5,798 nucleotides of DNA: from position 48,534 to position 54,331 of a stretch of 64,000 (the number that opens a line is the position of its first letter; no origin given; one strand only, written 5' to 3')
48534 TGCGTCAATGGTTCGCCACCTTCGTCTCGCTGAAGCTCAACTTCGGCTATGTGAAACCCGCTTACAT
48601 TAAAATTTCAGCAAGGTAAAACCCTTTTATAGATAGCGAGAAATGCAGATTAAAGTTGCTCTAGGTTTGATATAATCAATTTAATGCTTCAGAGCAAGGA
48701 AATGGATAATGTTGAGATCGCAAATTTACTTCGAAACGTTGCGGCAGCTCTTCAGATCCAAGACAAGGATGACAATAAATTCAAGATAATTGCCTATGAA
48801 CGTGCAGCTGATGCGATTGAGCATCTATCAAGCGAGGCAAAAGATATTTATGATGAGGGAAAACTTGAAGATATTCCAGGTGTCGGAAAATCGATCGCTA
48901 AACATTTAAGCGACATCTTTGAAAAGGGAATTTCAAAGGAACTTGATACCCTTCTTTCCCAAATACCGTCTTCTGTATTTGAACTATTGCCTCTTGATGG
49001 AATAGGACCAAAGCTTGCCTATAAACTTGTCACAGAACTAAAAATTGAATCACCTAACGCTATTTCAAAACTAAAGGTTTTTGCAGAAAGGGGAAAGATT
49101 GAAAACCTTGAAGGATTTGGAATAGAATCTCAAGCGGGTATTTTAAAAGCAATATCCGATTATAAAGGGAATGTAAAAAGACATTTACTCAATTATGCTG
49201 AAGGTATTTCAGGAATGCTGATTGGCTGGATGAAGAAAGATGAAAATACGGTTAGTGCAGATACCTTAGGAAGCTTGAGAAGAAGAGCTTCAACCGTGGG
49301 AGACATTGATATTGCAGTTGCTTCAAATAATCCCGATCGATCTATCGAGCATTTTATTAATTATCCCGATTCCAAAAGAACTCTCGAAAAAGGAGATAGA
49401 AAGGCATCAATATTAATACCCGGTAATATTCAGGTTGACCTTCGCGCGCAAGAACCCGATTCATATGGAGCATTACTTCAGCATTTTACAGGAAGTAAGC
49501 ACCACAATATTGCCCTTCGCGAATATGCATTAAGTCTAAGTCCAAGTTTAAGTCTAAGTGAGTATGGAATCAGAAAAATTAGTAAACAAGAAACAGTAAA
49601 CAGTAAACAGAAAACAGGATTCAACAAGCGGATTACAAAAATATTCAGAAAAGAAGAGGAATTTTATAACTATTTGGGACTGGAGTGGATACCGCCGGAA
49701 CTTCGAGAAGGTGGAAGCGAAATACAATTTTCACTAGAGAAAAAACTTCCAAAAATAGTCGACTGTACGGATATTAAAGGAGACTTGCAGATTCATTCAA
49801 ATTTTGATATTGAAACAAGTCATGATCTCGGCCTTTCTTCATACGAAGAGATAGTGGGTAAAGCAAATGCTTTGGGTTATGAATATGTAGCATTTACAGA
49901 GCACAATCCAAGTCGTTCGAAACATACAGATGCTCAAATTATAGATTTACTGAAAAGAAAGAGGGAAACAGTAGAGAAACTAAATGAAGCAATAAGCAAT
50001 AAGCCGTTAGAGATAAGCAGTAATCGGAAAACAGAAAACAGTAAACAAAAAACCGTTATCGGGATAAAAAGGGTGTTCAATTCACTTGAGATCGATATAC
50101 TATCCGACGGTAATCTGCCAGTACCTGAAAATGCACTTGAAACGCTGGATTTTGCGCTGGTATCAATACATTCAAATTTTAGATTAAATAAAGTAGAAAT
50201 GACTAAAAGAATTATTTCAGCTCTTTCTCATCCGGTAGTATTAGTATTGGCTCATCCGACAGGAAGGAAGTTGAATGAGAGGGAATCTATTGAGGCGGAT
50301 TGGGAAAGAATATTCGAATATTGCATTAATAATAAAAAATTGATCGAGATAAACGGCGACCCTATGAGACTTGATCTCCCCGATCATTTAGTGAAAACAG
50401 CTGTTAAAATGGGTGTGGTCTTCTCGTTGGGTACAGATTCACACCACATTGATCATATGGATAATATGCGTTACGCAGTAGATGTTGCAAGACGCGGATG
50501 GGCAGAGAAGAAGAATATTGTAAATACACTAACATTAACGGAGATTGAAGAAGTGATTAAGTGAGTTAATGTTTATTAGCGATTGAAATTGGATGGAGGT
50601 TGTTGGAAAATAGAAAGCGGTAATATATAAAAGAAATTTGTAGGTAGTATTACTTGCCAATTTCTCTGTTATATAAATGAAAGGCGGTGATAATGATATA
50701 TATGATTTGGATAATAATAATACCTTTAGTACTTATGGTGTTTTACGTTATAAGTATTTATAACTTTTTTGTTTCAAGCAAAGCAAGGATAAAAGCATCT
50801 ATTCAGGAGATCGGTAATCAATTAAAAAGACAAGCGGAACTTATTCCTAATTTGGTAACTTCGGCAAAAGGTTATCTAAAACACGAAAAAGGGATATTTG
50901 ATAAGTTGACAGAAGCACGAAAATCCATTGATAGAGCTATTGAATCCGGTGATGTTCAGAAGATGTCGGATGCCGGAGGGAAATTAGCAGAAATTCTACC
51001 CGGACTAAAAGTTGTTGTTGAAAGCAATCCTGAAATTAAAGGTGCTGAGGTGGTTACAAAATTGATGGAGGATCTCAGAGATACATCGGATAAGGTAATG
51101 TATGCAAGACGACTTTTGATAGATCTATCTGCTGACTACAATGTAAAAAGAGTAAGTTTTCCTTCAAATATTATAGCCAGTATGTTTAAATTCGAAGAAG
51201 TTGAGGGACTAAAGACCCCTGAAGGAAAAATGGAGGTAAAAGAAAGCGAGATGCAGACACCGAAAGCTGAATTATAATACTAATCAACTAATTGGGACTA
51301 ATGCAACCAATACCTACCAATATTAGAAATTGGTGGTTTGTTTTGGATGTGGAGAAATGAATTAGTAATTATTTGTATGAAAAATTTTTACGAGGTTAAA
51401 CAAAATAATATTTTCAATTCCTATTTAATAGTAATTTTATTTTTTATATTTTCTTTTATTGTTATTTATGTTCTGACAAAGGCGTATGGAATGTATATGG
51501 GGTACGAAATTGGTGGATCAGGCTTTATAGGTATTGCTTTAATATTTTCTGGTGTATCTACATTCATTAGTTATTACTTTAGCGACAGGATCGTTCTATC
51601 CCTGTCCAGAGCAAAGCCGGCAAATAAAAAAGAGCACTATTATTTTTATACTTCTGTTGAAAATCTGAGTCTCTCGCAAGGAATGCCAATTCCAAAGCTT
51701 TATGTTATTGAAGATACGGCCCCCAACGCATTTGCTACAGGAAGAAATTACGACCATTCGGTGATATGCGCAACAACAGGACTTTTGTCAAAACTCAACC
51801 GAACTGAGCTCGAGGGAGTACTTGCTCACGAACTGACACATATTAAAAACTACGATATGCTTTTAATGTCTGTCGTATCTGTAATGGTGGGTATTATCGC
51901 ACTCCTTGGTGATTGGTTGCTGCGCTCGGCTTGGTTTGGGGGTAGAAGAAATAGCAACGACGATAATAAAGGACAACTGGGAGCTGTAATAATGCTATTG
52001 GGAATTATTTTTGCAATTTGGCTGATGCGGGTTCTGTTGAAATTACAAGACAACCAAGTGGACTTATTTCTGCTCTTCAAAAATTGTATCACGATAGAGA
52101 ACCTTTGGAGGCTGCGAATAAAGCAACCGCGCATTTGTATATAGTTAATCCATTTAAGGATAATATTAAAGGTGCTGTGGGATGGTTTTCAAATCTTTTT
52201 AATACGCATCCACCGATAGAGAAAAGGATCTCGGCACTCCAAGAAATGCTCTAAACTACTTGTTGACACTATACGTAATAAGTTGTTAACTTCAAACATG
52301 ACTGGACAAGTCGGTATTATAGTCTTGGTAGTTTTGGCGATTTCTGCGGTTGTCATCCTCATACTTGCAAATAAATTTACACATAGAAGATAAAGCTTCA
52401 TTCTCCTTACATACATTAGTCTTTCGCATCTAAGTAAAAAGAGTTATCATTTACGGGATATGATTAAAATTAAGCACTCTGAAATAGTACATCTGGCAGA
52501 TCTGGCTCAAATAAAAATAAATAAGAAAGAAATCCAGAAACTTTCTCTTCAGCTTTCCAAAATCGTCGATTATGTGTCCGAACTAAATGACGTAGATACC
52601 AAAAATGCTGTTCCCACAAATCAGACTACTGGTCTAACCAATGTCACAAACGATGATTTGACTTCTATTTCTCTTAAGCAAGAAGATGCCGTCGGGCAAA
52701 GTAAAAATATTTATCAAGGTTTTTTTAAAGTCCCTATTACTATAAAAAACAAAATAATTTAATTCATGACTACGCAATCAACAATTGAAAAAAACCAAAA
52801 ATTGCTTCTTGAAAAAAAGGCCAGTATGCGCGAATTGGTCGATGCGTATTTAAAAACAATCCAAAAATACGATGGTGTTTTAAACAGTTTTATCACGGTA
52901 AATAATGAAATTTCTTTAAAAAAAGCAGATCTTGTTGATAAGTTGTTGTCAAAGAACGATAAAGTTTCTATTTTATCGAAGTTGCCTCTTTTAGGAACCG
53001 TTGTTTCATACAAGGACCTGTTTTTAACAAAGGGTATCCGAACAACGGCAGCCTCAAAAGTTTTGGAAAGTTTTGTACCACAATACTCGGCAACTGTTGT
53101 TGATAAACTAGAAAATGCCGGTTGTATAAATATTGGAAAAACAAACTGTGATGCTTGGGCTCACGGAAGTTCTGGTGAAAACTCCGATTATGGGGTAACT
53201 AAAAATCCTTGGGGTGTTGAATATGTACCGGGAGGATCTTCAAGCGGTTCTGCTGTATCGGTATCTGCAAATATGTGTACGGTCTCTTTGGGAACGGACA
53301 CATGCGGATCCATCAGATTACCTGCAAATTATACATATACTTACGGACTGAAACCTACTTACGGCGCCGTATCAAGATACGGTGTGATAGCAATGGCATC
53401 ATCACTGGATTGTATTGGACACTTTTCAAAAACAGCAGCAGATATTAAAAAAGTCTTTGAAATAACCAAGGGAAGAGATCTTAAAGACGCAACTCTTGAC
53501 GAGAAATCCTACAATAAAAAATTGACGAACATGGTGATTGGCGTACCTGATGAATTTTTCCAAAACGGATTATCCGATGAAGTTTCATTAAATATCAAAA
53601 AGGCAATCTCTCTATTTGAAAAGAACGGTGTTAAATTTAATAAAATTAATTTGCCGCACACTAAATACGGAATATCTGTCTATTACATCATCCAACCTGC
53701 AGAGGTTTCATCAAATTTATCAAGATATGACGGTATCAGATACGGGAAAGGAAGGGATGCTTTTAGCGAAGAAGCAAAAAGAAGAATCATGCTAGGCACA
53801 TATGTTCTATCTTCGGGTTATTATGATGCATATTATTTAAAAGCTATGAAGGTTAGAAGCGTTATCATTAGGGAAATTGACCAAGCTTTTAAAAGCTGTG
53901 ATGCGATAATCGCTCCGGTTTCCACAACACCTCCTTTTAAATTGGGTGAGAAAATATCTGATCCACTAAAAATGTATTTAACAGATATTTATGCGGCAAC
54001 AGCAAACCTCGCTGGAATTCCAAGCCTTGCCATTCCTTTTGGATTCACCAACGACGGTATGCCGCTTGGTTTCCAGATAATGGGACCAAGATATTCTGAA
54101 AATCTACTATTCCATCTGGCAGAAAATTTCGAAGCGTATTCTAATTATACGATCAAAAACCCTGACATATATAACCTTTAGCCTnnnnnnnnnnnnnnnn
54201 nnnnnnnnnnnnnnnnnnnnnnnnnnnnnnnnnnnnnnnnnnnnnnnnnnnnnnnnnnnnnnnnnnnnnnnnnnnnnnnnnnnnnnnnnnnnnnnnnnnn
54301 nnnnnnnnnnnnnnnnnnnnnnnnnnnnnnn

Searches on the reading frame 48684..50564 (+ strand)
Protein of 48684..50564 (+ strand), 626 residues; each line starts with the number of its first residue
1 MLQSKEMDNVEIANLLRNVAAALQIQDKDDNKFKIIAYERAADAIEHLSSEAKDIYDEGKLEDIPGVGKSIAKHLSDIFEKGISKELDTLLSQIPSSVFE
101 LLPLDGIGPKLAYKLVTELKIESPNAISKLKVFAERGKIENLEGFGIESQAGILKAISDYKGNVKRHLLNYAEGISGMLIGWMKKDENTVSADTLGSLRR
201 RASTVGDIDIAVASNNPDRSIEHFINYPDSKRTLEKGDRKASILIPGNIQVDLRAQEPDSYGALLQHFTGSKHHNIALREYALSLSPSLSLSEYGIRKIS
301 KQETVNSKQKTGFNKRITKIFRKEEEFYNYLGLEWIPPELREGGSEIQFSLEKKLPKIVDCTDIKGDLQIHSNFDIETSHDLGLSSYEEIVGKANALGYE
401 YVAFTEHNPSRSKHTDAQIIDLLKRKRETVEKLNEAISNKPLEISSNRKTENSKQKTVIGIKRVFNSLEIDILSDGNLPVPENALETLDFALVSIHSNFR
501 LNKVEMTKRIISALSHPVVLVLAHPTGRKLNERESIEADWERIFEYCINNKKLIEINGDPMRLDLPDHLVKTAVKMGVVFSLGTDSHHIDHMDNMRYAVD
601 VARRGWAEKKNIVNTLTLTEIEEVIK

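Call 44: search_protein_families(library=ncbifam, proteins=[window:48684-50564:+], max_evalue=0.00001)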
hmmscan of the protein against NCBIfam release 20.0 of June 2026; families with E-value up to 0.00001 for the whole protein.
window:48684-50564:+ (626 aa): 4 families
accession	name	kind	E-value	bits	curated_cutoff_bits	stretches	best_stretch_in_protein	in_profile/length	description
NF006375.0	PRK08609.1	equivalog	1.3e-108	364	426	1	7-625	2-567/571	DNA polymerase/3'-5' exonuclease PolX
NF005928.0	PRK07945.1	equivalog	1.3e-48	166.1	250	1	363-622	97-331/337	PHP domain-containing protein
NF006702.0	PRK09248.1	domain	2.3e-11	43.7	264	1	463-615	68-223/246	PHP domain-containing protein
NF006251.0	PRK08392.1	equivalog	1.6e-06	27.8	212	1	464-613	64-211/216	hypothetical protein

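Call 45: search_protein_families(library=pfam, proteins=[window:48684-50564:+], max_evalue=0.001)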
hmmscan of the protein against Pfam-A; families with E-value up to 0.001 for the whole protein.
window:48684-50564:+ (626 aa): 5 families
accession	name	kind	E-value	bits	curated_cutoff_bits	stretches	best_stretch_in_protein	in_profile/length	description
PF14791.11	DNA_pol_B_thumb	-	1.1e-17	64.1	25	1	265-342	2-63/63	DNA polymerase beta thumb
PF14716.13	HHH_8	-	7.5e-14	52.3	30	1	7-82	1-71/73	Helix-hairpin-helix domain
PF14520.12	HHH_5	-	2.8e-05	25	27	0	100-148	3-46/57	Helix-hairpin-helix domain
PF00633.29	HHH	-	8.7e-05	22.6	24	0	90-115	2-27/30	Helix-hairpin-helix motif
PF02811.25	PHP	-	0.00053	20.8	26.4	0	367-557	1-162/164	PHP domain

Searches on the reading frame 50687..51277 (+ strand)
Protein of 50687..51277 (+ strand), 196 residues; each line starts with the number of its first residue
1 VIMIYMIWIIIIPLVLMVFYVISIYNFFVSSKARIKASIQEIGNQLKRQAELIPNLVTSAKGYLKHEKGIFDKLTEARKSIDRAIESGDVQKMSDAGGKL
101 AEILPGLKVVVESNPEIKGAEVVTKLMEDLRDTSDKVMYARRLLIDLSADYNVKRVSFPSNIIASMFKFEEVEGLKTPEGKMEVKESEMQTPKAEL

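Call 45: search_protein_families(library=pfam, proteins=[window:50687-51277:+], max_evalue=0.001)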
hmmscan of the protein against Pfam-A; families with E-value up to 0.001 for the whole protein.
window:50687-51277:+ (196 aa): 1 family
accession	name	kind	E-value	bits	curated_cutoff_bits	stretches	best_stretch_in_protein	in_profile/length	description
PF04011.17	LemA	-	5e-34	117.7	26.2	1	39-181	2-141/149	LemA family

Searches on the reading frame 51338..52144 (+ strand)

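Call 45: search_protein_families(library=pfam, proteins=[window:51338-52144:+], max_evalue=0.001)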
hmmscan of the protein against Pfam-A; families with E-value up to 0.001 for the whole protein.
window:51338-52144:+ (268 aa): 2 families
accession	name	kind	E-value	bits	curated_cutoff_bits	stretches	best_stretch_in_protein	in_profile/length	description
PF01435.24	Peptidase_M48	-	9.5e-17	61.9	20.3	1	107-231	11-128/186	Peptidase family M48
PF05569.17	Peptidase_M56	-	0.00059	19.5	31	1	141-183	176-218/296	BlaR1 peptidase M56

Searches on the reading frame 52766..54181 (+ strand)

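Call 71: search_protein_families(library=pfam, proteins=[window:52766-54181:+], max_evalue=0.00001)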
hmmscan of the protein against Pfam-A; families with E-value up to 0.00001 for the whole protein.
window:52766-54181:+ (471 aa): 1 family
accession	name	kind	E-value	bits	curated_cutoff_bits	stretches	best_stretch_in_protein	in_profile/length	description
PF01425.27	Amidase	-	1.7e-120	403.5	27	1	23-448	1-444/445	Amidase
